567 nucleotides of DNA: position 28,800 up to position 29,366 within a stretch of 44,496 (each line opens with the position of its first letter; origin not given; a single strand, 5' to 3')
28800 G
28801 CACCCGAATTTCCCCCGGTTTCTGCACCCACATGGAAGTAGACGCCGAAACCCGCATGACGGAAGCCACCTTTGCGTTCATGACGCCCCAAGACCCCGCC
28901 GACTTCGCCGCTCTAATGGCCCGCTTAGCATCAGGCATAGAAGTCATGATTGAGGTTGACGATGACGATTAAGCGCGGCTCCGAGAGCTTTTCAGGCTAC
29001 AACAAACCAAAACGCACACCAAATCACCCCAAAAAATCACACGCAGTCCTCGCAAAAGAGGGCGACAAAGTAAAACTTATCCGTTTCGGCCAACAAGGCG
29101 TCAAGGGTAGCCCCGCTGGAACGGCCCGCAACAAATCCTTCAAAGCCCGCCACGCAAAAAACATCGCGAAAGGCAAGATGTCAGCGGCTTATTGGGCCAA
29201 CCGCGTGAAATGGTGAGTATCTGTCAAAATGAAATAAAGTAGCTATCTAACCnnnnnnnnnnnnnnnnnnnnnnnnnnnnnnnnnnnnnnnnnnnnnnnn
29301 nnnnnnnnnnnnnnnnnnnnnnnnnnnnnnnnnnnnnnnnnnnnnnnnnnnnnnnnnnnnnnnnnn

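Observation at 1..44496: Hyper-abundant, strand-polar octamer family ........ across the whole genome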

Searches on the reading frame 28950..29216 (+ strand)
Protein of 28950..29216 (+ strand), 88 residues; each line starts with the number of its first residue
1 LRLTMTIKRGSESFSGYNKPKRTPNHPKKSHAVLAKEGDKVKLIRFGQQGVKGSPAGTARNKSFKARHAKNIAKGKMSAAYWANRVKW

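Call 83: search_protein_families(library=phrogs, proteins=[window:28950-29216:+], max_evalue=0.01)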
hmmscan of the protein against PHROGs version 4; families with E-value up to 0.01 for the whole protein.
window:28950-29216:+ (88 aa): 4 families
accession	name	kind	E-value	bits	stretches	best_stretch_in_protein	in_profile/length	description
phrog_7595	-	unknown function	1.2e-36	126.1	1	4-88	4-96/96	-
phrog_9979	-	unknown function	1.8e-08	35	1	9-88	185-261/278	-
phrog_220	-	head and packaging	6.8e-06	25.3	1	25-88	535-604/1338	minor head protein and DNA pilot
phrog_31724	-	unknown function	0.00089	20.1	1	43-86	79-122/151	-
